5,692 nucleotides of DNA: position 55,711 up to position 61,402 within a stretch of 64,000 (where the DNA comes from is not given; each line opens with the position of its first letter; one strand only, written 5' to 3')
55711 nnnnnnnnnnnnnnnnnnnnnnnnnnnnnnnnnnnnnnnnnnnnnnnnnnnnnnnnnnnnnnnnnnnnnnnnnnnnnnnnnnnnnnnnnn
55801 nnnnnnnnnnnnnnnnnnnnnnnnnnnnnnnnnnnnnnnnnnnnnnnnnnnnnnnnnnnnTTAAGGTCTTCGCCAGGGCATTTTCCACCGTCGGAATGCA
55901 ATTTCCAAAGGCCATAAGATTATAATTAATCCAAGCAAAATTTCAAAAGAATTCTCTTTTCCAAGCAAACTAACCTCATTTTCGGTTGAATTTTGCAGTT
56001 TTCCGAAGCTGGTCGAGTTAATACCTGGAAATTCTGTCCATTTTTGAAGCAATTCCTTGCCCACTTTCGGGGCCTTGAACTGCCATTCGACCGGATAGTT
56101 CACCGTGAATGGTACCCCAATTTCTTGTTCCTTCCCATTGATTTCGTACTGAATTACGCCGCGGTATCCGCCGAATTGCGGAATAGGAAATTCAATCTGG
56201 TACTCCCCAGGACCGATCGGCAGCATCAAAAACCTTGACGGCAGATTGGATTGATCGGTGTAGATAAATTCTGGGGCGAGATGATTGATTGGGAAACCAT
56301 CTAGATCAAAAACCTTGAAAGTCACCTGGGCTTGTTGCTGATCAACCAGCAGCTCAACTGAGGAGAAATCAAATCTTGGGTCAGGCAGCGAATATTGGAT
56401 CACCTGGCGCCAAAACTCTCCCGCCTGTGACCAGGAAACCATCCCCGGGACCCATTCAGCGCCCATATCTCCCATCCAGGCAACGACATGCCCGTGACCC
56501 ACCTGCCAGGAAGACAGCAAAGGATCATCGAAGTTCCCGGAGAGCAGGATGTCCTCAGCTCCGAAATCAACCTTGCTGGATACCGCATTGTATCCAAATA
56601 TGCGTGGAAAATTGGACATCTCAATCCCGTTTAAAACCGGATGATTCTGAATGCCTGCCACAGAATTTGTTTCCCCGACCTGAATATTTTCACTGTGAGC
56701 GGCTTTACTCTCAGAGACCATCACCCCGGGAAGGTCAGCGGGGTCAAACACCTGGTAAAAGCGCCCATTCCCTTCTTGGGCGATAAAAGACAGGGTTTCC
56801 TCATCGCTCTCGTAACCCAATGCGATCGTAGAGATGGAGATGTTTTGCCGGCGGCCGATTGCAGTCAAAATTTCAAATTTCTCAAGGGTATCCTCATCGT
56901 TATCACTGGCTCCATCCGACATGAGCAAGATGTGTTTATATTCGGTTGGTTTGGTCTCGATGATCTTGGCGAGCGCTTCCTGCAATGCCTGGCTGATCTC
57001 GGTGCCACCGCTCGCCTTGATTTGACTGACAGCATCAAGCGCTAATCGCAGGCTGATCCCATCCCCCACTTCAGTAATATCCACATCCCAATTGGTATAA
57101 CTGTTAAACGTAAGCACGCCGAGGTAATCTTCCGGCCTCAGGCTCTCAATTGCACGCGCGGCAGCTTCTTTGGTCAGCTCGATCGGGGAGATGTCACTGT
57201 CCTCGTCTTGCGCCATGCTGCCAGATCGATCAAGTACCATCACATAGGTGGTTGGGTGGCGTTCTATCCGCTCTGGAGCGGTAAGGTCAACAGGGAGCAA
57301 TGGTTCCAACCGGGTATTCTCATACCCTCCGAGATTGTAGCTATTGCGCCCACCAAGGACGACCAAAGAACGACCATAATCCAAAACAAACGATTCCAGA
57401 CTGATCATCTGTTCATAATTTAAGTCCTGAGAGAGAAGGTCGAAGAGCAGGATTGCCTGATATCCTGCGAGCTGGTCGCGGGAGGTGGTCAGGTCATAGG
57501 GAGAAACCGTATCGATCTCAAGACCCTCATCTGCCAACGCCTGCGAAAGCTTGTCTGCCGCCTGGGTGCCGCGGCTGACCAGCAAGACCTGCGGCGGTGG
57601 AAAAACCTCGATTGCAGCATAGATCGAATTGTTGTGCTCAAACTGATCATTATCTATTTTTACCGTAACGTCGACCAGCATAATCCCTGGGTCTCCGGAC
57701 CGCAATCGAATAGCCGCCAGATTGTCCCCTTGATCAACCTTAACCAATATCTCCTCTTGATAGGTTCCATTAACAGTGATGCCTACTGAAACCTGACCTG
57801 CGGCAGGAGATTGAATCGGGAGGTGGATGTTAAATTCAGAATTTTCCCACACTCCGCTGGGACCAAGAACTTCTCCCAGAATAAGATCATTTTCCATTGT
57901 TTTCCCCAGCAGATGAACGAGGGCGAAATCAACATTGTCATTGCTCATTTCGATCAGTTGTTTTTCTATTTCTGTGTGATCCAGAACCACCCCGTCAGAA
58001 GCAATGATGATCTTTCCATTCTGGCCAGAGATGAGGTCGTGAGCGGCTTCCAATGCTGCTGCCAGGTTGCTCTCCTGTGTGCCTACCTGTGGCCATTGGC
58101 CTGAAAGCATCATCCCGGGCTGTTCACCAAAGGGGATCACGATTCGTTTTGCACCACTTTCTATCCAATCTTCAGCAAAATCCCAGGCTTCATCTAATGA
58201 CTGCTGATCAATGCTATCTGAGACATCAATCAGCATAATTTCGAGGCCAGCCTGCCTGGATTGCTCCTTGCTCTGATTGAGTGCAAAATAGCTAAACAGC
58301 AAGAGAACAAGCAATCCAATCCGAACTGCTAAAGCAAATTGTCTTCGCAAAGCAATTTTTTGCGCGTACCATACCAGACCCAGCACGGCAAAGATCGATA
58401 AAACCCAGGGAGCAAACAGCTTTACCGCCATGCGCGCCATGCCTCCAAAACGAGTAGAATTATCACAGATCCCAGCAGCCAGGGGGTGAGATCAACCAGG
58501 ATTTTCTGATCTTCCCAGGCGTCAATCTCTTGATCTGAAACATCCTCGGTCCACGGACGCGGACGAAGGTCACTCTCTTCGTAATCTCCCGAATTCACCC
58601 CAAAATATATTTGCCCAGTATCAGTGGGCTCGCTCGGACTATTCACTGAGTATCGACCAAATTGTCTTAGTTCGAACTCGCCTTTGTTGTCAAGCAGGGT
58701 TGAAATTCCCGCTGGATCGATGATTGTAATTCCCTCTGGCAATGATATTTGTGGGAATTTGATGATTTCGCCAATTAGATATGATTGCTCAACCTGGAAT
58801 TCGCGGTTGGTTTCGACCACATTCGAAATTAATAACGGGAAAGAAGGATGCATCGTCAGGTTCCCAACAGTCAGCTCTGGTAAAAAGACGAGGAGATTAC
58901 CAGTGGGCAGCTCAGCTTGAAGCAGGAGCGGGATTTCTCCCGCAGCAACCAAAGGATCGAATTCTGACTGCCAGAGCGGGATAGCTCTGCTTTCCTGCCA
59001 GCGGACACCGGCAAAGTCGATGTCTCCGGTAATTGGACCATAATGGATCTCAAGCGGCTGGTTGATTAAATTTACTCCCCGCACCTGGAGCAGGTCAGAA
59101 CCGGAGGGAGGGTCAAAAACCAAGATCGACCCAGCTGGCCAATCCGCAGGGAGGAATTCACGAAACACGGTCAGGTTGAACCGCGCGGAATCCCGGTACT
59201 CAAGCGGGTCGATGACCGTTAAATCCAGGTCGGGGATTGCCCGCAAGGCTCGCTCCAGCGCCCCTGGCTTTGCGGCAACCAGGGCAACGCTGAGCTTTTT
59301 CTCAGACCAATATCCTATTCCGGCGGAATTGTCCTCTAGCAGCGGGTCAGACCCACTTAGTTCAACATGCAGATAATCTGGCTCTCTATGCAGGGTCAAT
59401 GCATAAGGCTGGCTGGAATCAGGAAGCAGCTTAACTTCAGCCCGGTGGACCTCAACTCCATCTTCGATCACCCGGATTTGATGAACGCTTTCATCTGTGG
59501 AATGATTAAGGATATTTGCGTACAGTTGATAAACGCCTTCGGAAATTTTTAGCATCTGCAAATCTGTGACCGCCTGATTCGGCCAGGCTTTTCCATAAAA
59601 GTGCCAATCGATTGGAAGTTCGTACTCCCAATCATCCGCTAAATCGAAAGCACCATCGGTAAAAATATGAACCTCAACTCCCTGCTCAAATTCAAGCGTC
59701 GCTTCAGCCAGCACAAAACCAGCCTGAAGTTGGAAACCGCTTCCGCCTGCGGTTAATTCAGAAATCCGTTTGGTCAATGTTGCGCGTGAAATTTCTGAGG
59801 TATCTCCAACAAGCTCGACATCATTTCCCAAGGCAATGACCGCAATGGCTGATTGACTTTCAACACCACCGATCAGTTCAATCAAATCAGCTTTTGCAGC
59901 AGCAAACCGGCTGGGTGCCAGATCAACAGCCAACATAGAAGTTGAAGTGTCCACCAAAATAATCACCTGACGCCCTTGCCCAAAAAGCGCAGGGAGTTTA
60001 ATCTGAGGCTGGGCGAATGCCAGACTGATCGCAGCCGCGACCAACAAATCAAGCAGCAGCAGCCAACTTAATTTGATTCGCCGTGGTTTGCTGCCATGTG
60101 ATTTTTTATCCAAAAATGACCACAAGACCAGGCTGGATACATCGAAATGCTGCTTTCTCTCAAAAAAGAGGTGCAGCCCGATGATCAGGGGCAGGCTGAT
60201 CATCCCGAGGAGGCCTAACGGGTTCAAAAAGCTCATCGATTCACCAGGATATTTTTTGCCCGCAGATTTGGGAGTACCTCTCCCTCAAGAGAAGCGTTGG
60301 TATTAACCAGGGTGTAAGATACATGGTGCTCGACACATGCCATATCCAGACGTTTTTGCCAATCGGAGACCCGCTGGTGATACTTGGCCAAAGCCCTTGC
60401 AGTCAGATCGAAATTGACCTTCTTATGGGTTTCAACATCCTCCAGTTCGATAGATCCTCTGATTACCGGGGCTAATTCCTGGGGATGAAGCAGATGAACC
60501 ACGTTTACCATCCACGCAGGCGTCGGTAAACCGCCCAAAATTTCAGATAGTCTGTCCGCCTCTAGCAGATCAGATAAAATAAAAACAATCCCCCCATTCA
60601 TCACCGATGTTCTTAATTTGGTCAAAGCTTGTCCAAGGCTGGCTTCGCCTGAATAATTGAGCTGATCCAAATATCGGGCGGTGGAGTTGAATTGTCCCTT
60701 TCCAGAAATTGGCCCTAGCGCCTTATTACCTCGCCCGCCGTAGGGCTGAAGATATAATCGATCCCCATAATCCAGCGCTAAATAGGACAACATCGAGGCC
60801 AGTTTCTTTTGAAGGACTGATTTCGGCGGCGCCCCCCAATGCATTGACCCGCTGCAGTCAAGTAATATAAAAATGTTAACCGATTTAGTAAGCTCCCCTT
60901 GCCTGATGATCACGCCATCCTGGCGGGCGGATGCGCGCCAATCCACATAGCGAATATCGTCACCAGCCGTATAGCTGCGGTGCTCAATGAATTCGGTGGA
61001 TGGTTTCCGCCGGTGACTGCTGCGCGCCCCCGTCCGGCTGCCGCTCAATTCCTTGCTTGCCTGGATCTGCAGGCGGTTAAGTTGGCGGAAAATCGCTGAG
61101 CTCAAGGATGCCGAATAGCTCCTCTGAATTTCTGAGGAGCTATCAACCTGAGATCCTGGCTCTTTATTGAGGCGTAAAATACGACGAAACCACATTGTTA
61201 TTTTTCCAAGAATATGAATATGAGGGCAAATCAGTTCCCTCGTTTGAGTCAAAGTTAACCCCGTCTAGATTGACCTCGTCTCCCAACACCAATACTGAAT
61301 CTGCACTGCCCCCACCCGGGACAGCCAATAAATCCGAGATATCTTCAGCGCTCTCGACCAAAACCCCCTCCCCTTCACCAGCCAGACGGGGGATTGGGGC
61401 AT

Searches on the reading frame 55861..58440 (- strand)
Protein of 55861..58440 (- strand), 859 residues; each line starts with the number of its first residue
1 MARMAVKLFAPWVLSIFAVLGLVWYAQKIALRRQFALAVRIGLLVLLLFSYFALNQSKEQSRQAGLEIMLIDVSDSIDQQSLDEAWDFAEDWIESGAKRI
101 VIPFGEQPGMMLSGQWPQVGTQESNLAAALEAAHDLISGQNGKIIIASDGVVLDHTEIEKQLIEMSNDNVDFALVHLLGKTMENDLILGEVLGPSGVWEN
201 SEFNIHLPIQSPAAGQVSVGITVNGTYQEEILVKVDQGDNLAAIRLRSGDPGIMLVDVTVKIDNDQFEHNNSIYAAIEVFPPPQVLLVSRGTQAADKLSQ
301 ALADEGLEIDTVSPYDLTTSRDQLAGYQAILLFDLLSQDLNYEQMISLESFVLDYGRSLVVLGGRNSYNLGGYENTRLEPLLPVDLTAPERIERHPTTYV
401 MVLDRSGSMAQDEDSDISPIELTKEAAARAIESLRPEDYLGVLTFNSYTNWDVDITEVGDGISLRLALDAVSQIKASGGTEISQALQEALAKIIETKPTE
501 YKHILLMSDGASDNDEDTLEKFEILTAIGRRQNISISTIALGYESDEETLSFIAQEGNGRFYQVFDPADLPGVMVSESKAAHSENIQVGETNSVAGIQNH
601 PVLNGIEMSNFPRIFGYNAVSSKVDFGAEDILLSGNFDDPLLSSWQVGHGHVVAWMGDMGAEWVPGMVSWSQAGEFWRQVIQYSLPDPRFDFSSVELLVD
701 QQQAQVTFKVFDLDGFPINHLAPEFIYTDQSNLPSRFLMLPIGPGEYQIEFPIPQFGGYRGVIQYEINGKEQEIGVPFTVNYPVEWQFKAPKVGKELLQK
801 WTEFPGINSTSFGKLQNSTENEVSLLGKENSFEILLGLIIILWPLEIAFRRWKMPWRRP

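Call 10: search_protein_families(library=pfam, proteins=[window:55861-58440:-], max_evalue=0.00001)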
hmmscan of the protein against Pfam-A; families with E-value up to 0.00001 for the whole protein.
window:55861-58440:- (859 aa): 5 families
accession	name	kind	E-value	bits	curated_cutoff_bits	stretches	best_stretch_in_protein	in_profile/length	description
PF00092.34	VWA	-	5.3e-17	63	23.8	1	400-571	3-169/174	von Willebrand factor type A domain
PF13519.12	VWA_2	-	1.1e-15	58.6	27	1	400-510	2-106/107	von Willebrand factor type A domain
PF13768.12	VWA_3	-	1e-14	55.3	27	1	417-561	17-153/155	von Willebrand factor type A domain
PF07090.17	GATase1_like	-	2.3e-11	44.2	27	1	597-682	159-243/247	Putative glutamine amidotransferase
PF05762.20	VWA_CoxE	-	1.1e-06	28.7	26.4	0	383-520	43-169/222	VWA domain containing CoxE-like protein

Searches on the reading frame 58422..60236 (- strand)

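Call 10: search_protein_families(library=pfam, proteins=[window:58422-60236:-], max_evalue=0.00001)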
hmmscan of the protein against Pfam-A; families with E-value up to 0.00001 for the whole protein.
window:58422-60236:- (604 aa): 2 families
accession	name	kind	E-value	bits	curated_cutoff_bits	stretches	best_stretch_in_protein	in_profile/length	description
PF13519.12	VWA_2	-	1.6e-11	45.2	27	1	91-195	1-106/107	von Willebrand factor type A domain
PF07584.16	BatA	-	2e-11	44.6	25.9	1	1-77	1-77/77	Aerotolerance regulator N-terminal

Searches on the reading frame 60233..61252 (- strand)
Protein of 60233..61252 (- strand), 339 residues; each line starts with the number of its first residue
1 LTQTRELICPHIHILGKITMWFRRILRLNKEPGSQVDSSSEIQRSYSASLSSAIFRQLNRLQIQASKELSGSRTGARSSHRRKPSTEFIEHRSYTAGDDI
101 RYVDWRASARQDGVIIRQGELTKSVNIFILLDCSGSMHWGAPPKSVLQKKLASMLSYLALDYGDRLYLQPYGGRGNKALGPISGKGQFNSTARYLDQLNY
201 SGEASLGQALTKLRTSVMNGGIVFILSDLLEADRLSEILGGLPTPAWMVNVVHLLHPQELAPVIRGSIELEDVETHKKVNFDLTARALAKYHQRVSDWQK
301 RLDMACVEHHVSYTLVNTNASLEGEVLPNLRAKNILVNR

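Call 10: search_protein_families(library=pfam, proteins=[window:60233-61252:-], max_evalue=0.00001)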
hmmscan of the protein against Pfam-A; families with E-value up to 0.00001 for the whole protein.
window:60233-61252:- (339 aa): 1 family
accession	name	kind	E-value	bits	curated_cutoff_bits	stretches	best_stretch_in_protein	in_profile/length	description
PF01882.25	DUF58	-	2.8e-26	92.5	23.4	1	90-297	1-212/216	Protein of unknown function DUF58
